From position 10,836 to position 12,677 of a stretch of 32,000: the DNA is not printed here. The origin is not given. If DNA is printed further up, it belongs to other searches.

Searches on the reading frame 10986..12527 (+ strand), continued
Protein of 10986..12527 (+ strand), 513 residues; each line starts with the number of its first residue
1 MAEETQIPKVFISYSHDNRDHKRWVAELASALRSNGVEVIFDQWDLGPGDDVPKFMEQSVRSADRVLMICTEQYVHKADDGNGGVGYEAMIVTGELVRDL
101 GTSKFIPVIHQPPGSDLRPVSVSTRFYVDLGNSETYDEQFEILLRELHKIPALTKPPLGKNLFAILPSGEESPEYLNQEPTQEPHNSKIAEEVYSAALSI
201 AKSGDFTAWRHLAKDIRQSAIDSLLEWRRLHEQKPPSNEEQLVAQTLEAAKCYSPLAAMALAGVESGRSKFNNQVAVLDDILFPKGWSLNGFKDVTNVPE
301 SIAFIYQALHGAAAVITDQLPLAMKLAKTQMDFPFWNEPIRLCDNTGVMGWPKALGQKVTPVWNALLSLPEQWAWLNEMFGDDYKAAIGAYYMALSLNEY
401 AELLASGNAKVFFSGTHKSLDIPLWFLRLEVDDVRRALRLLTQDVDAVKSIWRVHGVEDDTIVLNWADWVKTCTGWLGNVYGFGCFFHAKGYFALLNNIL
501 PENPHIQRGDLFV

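Call 46: search_protein_families(library=padloc, proteins=[L016:11625-13295:+, L016:13258-13908:+, L016:13928-17002:+, L016:8647-10005:+, L016:6573-8327:+, L002:4541-5257:+, L002:5361-6338:+, L001:11761-13785:+], max_evalue=0.001)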
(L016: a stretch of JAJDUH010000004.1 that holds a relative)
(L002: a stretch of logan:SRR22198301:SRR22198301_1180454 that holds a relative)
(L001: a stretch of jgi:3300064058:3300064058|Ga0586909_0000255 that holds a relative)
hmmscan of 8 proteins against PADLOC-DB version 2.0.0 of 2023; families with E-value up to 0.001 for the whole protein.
L016:11625-13295:+ (556 aa): 141 families (the best 25 are shown)
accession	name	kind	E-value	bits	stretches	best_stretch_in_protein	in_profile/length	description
PDLC04182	HEC-01A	-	1.5e-153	509.6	1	156-541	2-404/406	-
PDLC04144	HEC-01B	-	5e-107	356.4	1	157-542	2-394/395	-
PDLC03957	bSEFIR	-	4.2e-71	238.9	1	1-154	35-190/412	-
PDLC04178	HEC-01A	-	1.8e-50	170.2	1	154-533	5-376/399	-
PDLC04183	HEC-01A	-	5.4e-47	158.7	1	158-535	5-396/402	-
PDLC04176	HEC-01A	-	1.8e-42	144.1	1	158-540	3-368/371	-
PDLC04175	HEC-01A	-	3.6e-40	136.1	1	157-535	5-356/363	-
PDLC04177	HEC-01A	-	2.2e-39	133.6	1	158-535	5-386/393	-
PDLC04179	HEC-01A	-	2.5e-35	120.5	2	340-537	255-451/459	-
PDLC04180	HEC-01A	-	3.9e-34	116.5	1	158-530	3-364/382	-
PDLC04184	HEC-01A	-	2.2e-32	110.7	2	319-494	204-397/464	-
PDLC04541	PDC-M25A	-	6.7e-30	102.4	1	158-514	2-340/380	-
PDLC02980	AriA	-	7.5e-27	93.1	1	180-489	1-304/304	-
PDLC04135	mad3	-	1.3e-26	92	1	158-535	2-372/374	mads_3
PDLC02335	AbiLi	-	6.9e-25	85.8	1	157-515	49-265/326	AbiLi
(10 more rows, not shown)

L016:13258-13908:+ (216 aa): 12 families
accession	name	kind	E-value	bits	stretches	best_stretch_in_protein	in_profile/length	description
PDLC04202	HEC-01B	-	7.6e-85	282.1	1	10-210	1-201/204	-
PDLC04143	HEC-01A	-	2.7e-35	119.7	1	12-212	4-186/190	-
PDLC04205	HEC-01B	-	7.8e-32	108.7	1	10-208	1-211/213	-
PDLC04206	HEC-01B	-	8.4e-31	105.5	1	10-209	1-215/219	-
PDLC04204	HEC-01B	-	5.6e-09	34.2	1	50-141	59-143/174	-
PDLC04203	HEC-01B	-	2.3e-07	29.1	1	47-162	52-155/176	-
PDLC04196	HEC-01B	-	1.9e-06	26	1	66-210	66-192/197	-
PDLC04194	HEC-01B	-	4.1e-06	24.7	1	11-135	5-111/204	-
PDLC04200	HEC-01B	-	2.2e-05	22.4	1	70-208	77-204/218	-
PDLC04198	HEC-01B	-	9.4e-05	20.2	1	11-208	4-204/211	-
PDLC04191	HEC-01B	-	0.00014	19.9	1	114-189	94-162/192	-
PDLC04185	HEC-01B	-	0.00071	17.7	0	113-189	93-162/188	-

L016:13928-17002:+ (1024 aa): 13 families
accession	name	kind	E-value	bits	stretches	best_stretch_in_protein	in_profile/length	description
PDLC03040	REase_I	-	0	1145.5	1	5-1020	4-1023/1029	Type I restriction enzyme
PDLC03044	REase_I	-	6.7e-76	254.1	2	82-558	76-542/1034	Type I restriction enzyme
PDLC03041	REase_I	-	4e-71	238.3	2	239-693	286-746/1099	Type I restriction enzyme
PDLC03048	REase_I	-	1.8e-59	199.8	2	112-474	87-447/976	Type I restriction enzyme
PDLC03046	REase_I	-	3.8e-27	92.6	2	615-690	666-740/1025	Type I restriction enzyme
PDLC03045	REase_I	-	3.8e-23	79.4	2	140-498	132-490/995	Type I restriction enzyme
PDLC04934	PDC-S15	-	1.5e-09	35.4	1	905-1016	299-409/416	-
PDLC02704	PbeA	-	2.9e-08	30.7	1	292-544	268-523/682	PbeA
PDLC02707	PbeA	-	6.8e-08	29.5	1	292-550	266-522/672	PbeA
PDLC03049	REase_I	-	9.1e-08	28.5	1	265-582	164-455/807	Type I restriction enzyme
PDLC04927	PDC-S15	-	4e-06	24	1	904-1019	304-413/422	-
PDLC03043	REase_I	-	6.5e-06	23.5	1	115-208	122-216/313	Type I restriction enzyme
PDLC03047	REase_I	-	2.8e-05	20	1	402-665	457-703/1107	Type I restriction enzyme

L016:8647-10005:+ (452 aa): 111 families (the best 25 are shown)
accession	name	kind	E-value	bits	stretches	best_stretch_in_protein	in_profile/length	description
PDLC03089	Specificity_I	-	3.1e-100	334.4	2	147-445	145-443/446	Type I specificity subunit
PDLC03086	Specificity_I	-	3.6e-74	248.4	1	61-445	69-454/458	Type I specificity subunit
PDLC03068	Specificity_I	-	8.1e-68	227.4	1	9-439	2-399/403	Type I specificity subunit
PDLC03168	Specificity_I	-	1.2e-60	204.3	2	8-202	3-197/459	Type I specificity subunit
PDLC03164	Specificity_I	-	2.6e-56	189.7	1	13-439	5-398/409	Type I specificity subunit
PDLC03066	Specificity_I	-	3.5e-55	185.5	1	111-441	126-438/441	Type I specificity subunit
PDLC03099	Specificity_I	-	4.8e-53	178.7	1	67-445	51-400/405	Type I specificity subunit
PDLC03154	Specificity_I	-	1.8e-47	160.7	2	236-442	195-400/406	Type I specificity subunit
PDLC03092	Specificity_I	-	9.8e-44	148.2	1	108-437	101-397/397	Type I specificity subunit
PDLC03136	Specificity_I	-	1.1e-42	144.3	2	110-269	10-168/316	Type I specificity subunit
PDLC03063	Specificity_I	-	6e-39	132.2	3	5-146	169-304/369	Type I specificity subunit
PDLC03127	Specificity_I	-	5.5e-38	129.1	1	9-391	11-405/571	Type I specificity subunit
PDLC03152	Specificity_I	-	2.4e-36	123.4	2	220-446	177-401/403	Type I specificity subunit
PDLC03079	Specificity_I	-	1.1e-35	121.7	2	8-184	245-428/470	Type I specificity subunit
PDLC03186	Specificity_I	-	8.9e-35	118.5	1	9-181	214-387/419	Type I specificity subunit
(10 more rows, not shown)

L016:6573-8327:+ (584 aa): 3 families
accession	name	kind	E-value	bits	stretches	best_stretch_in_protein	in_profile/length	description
PDLC02394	pAgo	-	4.2e-16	55.9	1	37-395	54-428/1121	-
PDLC02402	Aga_SIR2-PNTD1-PNTD2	-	5.4e-15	52.6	1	189-413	355-572/876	Class I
PDLC02418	Aga_SIR2-Kinase-PNTD1-PNTD2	-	8e-12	42.1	1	192-445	231-484/756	Class I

L002:4541-5257:+ (238 aa): 0 families

L002:5361-6338:+ (325 aa): 0 families

L001:11761-13785:+ (674 aa): 6 families
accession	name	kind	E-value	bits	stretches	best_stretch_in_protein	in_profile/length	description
PDLC03663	mREase_IV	-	1.7e-64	216.4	1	297-643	184-527/544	Type IV methyl-directed restriction enzyme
PDLC04796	PDC-S02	-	9.9e-16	55.7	1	521-643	239-361/390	-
PDLC03657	mREase_IV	-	9.7e-12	42.8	1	525-642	172-294/317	Type IV methyl-directed restriction enzyme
PDLC04806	PDC-S02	-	1.7e-11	42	1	522-647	182-308/324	-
PDLC04815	PDC-S02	-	9.4e-07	26.4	1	529-619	209-296/346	-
PDLC03203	mREase_II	-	8.1e-05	20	1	541-649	267-381/393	Type II methyl-directed restriction enzyme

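Call 48: predict_structure(alignment_id=A1)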
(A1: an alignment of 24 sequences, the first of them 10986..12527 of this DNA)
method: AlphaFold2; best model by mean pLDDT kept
length: 513 residues; sequences in the alignment: 24
mean_pLDDT: 77.7   pTM: 0.64
mean pLDDT of the five models: 77.7, 77.2, 76.6, 76.6, 76.0
residues with pLDDT >= 90: 154; 70-90: 228; 50-70: 65; < 50: 66
segments of 3 or more residues with pLDDT < 50: 1-3, 81-102, 119-125, 154-180, 508-513
pLDDT, mean of each block of 10 residues (from residue 1): 63 76 86 88 57 67 78 60 44 42 67 59 61 83 80 43 32 38 72 91 83 89 91 87 93 94 86 85 86 82 96 94 92 83 90 86 93 91 95 95 89 78 87 90 91 92 89 81 63 80 56 37
secondary structure, 60 per line:
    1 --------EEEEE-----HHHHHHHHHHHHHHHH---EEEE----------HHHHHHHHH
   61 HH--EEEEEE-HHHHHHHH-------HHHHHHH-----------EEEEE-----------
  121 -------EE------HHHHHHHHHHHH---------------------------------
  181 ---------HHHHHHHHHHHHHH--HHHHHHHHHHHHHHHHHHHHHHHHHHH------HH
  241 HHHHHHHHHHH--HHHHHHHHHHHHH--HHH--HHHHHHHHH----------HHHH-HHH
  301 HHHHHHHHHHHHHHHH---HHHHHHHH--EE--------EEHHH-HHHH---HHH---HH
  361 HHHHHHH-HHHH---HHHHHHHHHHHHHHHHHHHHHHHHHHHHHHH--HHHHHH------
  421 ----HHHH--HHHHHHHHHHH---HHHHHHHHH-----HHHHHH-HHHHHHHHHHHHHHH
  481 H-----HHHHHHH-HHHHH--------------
elements in order: E9-13 H19-34 E38-41 H52-62 E65-70 H72-79 H87-93 E105-109 H136-147 H190-203 H206-232 H239-251 H254-266 H274-282 H293-296 H298-316 H320-327 H346-349 H359-367 H369-372 H376-406 H409-414 H425-428 H431-441 H445-453 H459-464 H466-481 H487-493 H495-499

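Call 50: fold_search(model_id=the predicted structure, library=pdb)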
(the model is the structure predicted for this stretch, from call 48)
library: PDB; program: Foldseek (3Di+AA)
matches with E <= 10: 790; with E <= 0.001: 2
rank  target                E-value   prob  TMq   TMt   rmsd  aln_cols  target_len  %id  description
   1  5y8e                  2.1e-06  1.00  0.25  0.73   4.4       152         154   41  Crystal Structure of a prokaryotic SEFIR domain (released 2018-04-04)
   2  5y8f_A                8.7e-06  1.00  0.24  0.76   3.5       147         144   39  Crystal Structure of a prokaryotic SEFIR domain (released 2018-04-04)
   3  7nux                  5.7e-03  1.00  0.23  0.66   4.6       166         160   15  Crystal structure of the TIR domain of human TLR1 (crystallised without ZN2+ ions) (released 2021-08-25)
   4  3j0a_A                9.1e-03  1.00  0.22  0.15   5.2       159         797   12  Homology model of human Toll-like receptor 5 fitted into an electron microscopy single particle reconstruction (released 2011-12-28)
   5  9ugj_B                1.4e-02  1.00  0.21  0.67   4.8       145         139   21  Structure of SARM1 bound to SIR3-ADPR (released 2026-02-18)
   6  7nuw                  1.6e-02  1.00  0.22  0.61   4.6       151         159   16  Crystal structure of the TIR domain of human TLR1 (crystallised with Zn2+ ions) (released 2021-08-25)
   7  4c7m_A                1.6e-02  1.00  0.19  0.57   5.5       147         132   20  The crystal structure of TcpB or BtpA TIR domain (released 2013-12-04)
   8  7nt7_MODEL_1_A        1.6e-02  1.00  0.21  0.56   5.7       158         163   16  Solution structure of toll like receptor 1 (TLR1) TIR domain (released 2021-08-25)
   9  6o0v_C                1.7e-02  1.00  0.21  0.65   5.8       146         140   18  Crystal structure of the TIR domain G601P mutant from human SARM1, crystal form 2 (released 2019-09-04)
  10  4lqc_A                1.8e-02  1.00  0.17  0.55   5.9       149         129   17  The crystal structures of the Brucella protein TcpB and the TLR adaptor protein TIRAP show structural differences in m (released 2013-12-04)
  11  3h16_A                1.9e-02  1.00  0.20  0.63   5.3       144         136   20  Crystal structure of a bacteria TIR domain, PdTIR from Paracoccus denitrificans (released 2009-06-16)
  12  9lmq_B                1.9e-02  1.00  0.20  0.31   4.8       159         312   14  Cryo-EM structure of TIR-STING/c-di-GMP complex (released 2025-08-27)
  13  1fyv                  2.0e-02  1.00  0.21  0.59   5.3       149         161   19  CRYSTAL STRUCTURE OF THE TIR DOMAIN OF HUMAN TLR1 (released 2000-11-22)
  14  9lmq_A                2.0e-02  1.00  0.20  0.31   5.4       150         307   15  Cryo-EM structure of TIR-STING/c-di-GMP complex (released 2025-08-27)
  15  9lmq_D                2.1e-02  1.00  0.20  0.31   5.1       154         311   15  Cryo-EM structure of TIR-STING/c-di-GMP complex (released 2025-08-27)
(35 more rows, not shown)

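Call 51: search_solved_structures(query=A1, max_evalue=0.01)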
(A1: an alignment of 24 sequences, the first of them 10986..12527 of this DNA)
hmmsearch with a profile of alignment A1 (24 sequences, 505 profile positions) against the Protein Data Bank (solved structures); distinct sequences matched with E-value up to 0.01: 8.
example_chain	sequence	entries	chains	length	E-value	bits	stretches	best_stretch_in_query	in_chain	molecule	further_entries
5y8e_A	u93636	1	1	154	1.5e-39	139.1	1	10-159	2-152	Sefir domain protein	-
5y8f_A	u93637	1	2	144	5.7e-38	133.9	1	10-145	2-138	Sefir domain protein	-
7uxr_A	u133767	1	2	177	5.4e-07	31.7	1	17-79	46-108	TIR domain protein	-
7uwg_A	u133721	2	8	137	0.00063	21.6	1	14-79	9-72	Molecular chaperone Tir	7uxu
8g83_A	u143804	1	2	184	0.0012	20.6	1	14-79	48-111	NAD(+) hydrolase AbTIR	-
4c7m_A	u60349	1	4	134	0.0021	19.8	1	17-79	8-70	Toll/interleukin-1 receptor domain-containing protein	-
4lzp_B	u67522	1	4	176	0.0023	19.7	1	12-79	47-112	Putative uncharacterized protein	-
3h16_A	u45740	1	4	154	0.0027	19.5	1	9-76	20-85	TIR protein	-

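Call 58: search_protein_families(library=padloc, alignment_id=A3, max_evalue=0.00001)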
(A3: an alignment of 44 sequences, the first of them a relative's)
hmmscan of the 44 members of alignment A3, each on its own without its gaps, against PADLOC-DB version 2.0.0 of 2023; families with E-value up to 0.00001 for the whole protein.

A. member 1, L002:1178-2764:+ (528 aa): 23 families
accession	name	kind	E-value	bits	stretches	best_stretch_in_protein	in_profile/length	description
PDLC03328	MTase_II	-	3.5e-147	489.4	1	6-508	6-511/587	Type II methyltransferase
PDLC03222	MTase_II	-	5.2e-45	152.1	1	21-497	122-577/602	Type II methyltransferase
PDLC03267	MTase_II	-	3e-37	126.8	1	25-497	8-473/539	Type II methyltransferase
PDLC03331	MTase_II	-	1.6e-35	120.8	2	25-237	23-227/541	Type II methyltransferase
PDLC03301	MTase_II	-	3.7e-21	73.3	1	24-494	67-529/604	Type II methyltransferase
PDLC03227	MTase_II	-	2.4e-18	64.3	1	1-239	1-239/494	Type II methyltransferase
PDLC03248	MTase_II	-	7.3e-16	56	1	25-235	3-192/521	Type II methyltransferase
PDLC04134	mad2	-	8.9e-13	45.9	1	25-246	264-454/492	mads_2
PDLC03226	MTase_II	-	3.3e-12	43.8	1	18-240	3-237/579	Type II methyltransferase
PDLC03366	MTase_II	-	5.8e-12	43.1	1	23-235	14-221/568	Type II methyltransferase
PDLC03335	MTase_II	-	1.5e-11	41.7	1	117-235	192-302/607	Type II methyltransferase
PDLC03612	REase_MTase_IIG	-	4.9e-11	39.5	1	124-246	807-923/1247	Type IIG restriction enzyme-methyltransferase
PDLC03338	MTase_II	-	5.8e-11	39.8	1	121-227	243-340/604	Type II methyltransferase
PDLC03293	MTase_II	-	9.6e-11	39.1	1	25-241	10-212/427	Type II methyltransferase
PDLC03719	oMTase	-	1.1e-10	39.1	1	19-240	13-215/387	orphan methyltransferase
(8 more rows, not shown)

B. families by the number of members that match (of 44 scanned): 228 families (the first 25 are shown)
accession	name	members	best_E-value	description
PDLC03105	Specificity_I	5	1.3e-97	Type I specificity subunit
PDLC03072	Specificity_I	5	1.3e-95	Type I specificity subunit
PDLC03090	Specificity_I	5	1.9e-88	Type I specificity subunit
PDLC03087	Specificity_I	5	1.5e-84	Type I specificity subunit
PDLC03073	Specificity_I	5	7.4e-62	Type I specificity subunit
PDLC03101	Specificity_I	5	1.6e-58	Type I specificity subunit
PDLC03059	Specificity_I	5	5.4e-58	Type I specificity subunit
PDLC03156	Specificity_I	5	2e-55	Type I specificity subunit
PDLC03107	Specificity_I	5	2.1e-51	Type I specificity subunit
PDLC03189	Specificity_I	5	4.5e-51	Type I specificity subunit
PDLC03096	Specificity_I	5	3.9e-50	Type I specificity subunit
PDLC03170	Specificity_I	5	2.8e-49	Type I specificity subunit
PDLC03174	Specificity_I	5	7e-48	Type I specificity subunit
PDLC03178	Specificity_I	5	2e-47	Type I specificity subunit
PDLC03139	Specificity_I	5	5.8e-47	Type I specificity subunit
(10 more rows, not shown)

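Call 62: search_protein_families(library=pfam, alignment_id=A3, max_evalue=0.00001)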
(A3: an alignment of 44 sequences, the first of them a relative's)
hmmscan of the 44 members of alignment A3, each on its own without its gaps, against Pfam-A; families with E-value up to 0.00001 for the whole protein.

A. member 1, L002:1178-2764:+ (528 aa): 1 family
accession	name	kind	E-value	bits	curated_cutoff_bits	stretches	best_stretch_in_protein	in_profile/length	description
PF07669.17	Eco57I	-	1.4e-12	48.5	25.3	1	108-221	58-170/171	Eco57I restriction-modification methylase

B. families by the number of members that match (of 44 scanned): 31 families (the first 25 are shown)
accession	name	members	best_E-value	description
PF01420.25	Methylase_S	5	1.6e-23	Type I restriction modification DNA specificity domain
PF04851.21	ResIII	4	2.1e-18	Type III restriction enzyme, res subunit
PF18766.7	SWI2_SNF2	3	6.9e-77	SWI2/SNF2 ATPase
PF04313.20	HSDR_N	3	8.8e-40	Type I restriction enzyme R protein N terminus (HSDR_N)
PF22679.2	T1R_D3-like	3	2.5e-21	Type I restriction enzyme subunit R domain 3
PF11867.13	T1RH-like_C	3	3.1e-19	Type I restriction enzyme HindI endonuclease subunit-like, C-terminal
PF02786.22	CPSase_L_D2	2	9e-70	Carbamoyl-phosphate synthase L chain, ATP binding domain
PF07758.16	DUF1614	2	4.7e-56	Protein of unknown function (DUF1614)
PF04471.18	Mrr_cat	2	2e-30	Restriction endonuclease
PF02787.25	CPSase_L_D3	2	2.4e-20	Carbamoyl-phosphate synthetase large chain, oligomerisation domain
PF06250.17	YhcG_C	1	1.9e-59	YhcG PDDEXK nuclease domain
PF02384.22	N6_Mtase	1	5.9e-59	N-6 DNA Methylase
PF07751.16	Abi_2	1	1.4e-52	Abi-like protein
PF00912.28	Transgly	1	2.1e-47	Transglycosylase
PF25596.1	CPSase_L_D1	1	1.3e-40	Carbamoyl phosphate synthase preATP-grasp domain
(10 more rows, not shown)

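Call 71: find_encoding_contigs(protein=P0008, flank=7000, max_places=1)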
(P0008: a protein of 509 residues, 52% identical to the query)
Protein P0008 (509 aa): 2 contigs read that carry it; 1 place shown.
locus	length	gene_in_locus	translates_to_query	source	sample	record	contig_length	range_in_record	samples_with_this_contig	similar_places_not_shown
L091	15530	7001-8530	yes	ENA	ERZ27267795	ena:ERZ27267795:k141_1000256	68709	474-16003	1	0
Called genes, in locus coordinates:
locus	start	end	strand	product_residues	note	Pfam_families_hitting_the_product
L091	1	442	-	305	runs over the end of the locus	?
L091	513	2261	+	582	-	PF04055:Radical_SAM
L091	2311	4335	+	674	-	PF00884:Sulfatase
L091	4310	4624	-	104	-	-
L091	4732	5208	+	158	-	PF14489:QueF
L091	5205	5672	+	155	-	PF13664:DUF4149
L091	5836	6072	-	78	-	-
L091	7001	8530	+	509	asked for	PF08357:SEFIR, PF13676:TIR_2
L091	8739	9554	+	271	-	-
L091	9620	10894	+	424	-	PF04403:PqiA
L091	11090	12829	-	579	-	PF13432:TPR_16, PF00515:TPR_1 (weak), PF07719:TPR_2 (weak), PF13414:TPR_11 (weak), PF13432:TPR_16, PF14559:TPR_19 (weak), PF13424:TPR_12 (weak), PF13432:TPR_16, +13 more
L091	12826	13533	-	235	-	PF00535:Glycos_transf_2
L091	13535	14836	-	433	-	PF01494:FAD_binding_3, PF01266:DAO (faint)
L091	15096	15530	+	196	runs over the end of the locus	PF00355:Rieske, PF13806:Rieske_2, PF22543:Rieske_4 (weak)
